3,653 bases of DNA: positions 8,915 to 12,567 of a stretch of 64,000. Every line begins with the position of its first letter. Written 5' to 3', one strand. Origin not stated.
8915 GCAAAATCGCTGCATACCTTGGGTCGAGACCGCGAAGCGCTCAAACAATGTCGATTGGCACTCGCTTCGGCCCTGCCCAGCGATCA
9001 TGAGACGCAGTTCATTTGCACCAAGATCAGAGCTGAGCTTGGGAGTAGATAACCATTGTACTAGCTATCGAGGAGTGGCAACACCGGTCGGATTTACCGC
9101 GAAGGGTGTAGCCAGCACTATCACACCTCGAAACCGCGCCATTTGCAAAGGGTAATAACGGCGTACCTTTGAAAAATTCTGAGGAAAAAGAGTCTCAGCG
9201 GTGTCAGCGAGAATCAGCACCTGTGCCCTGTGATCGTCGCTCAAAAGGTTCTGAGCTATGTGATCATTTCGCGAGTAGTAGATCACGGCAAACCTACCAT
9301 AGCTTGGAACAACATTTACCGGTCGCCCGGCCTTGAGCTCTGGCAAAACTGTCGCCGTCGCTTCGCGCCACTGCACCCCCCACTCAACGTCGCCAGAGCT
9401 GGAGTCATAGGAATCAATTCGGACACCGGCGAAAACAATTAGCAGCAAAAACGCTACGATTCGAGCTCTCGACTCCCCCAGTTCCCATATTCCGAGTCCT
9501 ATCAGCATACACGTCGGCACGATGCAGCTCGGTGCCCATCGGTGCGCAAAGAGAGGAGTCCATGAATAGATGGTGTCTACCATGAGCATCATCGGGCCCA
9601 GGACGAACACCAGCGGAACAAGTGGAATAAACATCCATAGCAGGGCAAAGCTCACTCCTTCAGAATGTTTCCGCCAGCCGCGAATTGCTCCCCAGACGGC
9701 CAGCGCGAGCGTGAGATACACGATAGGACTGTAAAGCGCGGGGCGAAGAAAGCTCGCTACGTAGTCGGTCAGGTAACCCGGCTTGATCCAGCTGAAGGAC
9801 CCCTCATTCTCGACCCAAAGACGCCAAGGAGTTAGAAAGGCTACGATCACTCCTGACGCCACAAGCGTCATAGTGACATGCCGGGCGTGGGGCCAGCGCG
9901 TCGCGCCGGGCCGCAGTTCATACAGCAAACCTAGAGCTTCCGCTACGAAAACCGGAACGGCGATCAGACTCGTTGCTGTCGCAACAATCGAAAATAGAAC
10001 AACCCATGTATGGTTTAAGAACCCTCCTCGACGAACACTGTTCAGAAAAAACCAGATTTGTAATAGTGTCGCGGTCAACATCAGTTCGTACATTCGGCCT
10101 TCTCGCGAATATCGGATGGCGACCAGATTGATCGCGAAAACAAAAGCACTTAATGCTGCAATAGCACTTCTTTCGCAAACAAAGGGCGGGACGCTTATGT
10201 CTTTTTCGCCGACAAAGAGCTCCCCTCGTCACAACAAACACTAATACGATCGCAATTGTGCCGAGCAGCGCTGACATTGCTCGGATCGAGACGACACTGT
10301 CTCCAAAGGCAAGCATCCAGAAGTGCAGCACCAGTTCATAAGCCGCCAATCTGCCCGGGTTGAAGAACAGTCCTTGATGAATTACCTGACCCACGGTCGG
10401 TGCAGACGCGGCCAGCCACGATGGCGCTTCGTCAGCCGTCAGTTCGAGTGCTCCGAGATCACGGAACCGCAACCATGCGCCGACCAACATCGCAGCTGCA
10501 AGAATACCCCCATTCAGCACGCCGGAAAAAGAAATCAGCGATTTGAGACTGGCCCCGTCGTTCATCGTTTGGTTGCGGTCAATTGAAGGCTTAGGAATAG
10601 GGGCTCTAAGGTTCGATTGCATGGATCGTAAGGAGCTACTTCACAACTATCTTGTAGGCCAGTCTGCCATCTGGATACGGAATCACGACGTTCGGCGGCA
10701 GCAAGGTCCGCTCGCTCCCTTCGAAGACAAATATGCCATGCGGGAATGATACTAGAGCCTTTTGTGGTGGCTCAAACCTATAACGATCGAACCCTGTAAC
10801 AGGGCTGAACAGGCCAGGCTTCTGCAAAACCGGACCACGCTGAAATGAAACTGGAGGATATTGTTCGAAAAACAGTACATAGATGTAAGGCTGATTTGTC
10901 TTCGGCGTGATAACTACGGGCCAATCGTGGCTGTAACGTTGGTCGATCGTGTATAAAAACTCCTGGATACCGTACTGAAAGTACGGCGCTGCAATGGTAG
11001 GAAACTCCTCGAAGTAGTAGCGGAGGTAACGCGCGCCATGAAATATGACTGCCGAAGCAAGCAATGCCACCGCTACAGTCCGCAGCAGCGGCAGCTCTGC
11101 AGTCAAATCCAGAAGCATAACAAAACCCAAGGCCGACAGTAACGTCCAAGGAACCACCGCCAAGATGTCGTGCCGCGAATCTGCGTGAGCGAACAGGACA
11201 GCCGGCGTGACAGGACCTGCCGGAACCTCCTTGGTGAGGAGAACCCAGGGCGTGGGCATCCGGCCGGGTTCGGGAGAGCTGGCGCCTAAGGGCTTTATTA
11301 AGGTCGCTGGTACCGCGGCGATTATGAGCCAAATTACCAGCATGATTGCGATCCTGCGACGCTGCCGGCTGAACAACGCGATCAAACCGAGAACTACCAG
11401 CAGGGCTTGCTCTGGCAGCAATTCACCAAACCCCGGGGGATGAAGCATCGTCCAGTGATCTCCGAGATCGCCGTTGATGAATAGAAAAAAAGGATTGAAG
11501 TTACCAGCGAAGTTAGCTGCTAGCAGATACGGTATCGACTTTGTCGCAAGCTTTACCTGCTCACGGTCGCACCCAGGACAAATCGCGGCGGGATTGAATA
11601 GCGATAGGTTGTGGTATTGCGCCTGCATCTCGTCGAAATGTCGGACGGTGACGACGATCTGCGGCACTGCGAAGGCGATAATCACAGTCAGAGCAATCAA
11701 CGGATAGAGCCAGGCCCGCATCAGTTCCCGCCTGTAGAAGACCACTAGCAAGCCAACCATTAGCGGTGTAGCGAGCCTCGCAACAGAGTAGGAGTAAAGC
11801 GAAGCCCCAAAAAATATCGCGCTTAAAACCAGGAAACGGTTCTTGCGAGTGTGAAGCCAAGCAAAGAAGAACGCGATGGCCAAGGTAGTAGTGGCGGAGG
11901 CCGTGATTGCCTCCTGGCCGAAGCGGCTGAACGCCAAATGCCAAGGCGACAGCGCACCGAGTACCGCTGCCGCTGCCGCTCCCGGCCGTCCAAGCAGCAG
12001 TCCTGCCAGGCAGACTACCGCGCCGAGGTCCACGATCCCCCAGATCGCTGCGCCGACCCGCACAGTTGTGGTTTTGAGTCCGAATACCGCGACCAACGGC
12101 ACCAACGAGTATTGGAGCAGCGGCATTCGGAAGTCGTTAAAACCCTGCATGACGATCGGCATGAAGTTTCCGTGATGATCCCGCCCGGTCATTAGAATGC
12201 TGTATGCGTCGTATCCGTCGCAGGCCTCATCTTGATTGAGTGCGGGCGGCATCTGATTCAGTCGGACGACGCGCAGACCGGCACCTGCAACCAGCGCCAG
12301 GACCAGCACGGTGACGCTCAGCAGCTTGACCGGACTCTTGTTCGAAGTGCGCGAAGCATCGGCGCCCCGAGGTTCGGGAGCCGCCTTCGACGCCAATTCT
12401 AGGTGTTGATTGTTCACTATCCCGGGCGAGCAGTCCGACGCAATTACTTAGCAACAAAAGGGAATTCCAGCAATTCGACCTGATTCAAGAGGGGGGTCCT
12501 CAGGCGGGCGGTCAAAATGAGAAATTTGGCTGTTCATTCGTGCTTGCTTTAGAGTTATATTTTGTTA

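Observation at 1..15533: GT-C glycosyltransferase cluster abutting secreted proteins with extreme Thr/Ala/Pro/Ser linkers: candidate protein O-glycosylation enzyme-substrate island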

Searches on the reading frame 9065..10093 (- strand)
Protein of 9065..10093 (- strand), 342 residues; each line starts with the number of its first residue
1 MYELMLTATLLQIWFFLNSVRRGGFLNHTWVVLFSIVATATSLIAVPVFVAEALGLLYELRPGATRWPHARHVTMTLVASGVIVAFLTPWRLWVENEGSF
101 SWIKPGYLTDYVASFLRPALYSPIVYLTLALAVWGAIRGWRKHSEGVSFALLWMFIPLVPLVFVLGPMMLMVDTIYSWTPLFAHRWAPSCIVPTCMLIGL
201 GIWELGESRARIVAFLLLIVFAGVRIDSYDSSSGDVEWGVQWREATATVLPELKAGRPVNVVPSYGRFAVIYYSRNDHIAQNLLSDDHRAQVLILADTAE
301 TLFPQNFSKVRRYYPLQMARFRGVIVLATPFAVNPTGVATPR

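Call 6: search_protein_families(library=pfam, proteins=[window:9065-10093:-], max_evalue=0.01)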
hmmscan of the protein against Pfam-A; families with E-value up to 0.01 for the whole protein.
window:9065-10093:- (342 aa): 1 family
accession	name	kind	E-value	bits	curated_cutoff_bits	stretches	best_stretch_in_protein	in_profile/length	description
PF10861.13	DUF2784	-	0.0085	16.6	29.7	0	53-134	19-101/109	Protein of Unknown function (DUF2784)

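Call 9: search_protein_families(library=ncbifam, proteins=[window:9065-10093:-], max_evalue=0.1)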
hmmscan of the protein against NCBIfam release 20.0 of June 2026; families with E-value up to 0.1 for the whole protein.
window:9065-10093:- (342 aa): 1 family
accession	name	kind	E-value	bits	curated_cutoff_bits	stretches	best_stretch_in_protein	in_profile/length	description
TIGR02230.1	ATPase_gene1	hypoth_equivalog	0.034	14.4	46.7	0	38-97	46-99/100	putative F0F1-ATPase subunit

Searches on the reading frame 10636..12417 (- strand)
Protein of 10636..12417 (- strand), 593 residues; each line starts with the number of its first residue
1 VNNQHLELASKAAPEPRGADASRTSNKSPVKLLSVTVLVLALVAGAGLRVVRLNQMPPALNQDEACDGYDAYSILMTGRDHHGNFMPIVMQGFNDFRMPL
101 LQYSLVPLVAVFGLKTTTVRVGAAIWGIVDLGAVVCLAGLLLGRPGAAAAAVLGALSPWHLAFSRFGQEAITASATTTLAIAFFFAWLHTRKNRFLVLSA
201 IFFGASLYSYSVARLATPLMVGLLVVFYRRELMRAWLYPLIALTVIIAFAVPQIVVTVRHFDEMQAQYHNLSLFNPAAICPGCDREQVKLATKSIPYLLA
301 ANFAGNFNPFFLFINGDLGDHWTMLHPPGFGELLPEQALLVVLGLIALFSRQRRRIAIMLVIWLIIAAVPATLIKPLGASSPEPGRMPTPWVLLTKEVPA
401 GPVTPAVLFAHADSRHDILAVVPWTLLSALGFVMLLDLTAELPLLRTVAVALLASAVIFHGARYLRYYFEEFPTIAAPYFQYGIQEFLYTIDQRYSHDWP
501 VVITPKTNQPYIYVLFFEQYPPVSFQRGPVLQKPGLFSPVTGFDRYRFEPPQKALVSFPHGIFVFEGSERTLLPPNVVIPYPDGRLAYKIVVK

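Call 6: search_protein_families(library=pfam, proteins=[window:10636-12417:-], max_evalue=0.01)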
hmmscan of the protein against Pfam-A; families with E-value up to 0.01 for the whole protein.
window:10636-12417:- (593 aa): 1 family
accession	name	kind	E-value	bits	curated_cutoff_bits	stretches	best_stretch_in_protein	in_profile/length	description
PF13231.12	PMT_2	-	7.4e-08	33.2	26.1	1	99-250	4-155/160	Dolichyl-phosphate-mannose-protein mannosyltransferase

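Call 9: search_protein_families(library=ncbifam, proteins=[window:10636-12417:-], max_evalue=0.1)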
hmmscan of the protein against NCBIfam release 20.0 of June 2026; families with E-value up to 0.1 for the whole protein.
window:10636-12417:- (593 aa): 1 family
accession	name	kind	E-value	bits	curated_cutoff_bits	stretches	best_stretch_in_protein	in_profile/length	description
TIGR03663.1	TIGR03663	subfamily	1.6e-10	40.6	126.25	1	39-209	5-162/435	flippase activity-associated protein Agl23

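Call 10: search_solved_structures(query=window:10636-12417:-, max_evalue=1)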
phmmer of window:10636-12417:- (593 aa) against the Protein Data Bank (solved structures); distinct sequences matched with E-value up to 1: 0.

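Call 54: search_solved_structures(query=A4, max_evalue=10, show_alignments=1)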
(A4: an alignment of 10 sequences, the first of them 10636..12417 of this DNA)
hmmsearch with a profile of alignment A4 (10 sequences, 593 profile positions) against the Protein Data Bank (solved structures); distinct sequences matched with E-value up to 10: 2.
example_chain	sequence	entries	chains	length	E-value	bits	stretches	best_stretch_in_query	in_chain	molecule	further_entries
8gdr_C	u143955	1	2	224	1.5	10.1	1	193-264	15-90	Monoclonal antibody 002-S21B10 heavy chain variable domain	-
4g91_B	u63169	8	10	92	2.1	9.6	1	236-292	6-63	Transcription factor HapC (Eurofung) | CCAAT-binding factor complex subunit HapC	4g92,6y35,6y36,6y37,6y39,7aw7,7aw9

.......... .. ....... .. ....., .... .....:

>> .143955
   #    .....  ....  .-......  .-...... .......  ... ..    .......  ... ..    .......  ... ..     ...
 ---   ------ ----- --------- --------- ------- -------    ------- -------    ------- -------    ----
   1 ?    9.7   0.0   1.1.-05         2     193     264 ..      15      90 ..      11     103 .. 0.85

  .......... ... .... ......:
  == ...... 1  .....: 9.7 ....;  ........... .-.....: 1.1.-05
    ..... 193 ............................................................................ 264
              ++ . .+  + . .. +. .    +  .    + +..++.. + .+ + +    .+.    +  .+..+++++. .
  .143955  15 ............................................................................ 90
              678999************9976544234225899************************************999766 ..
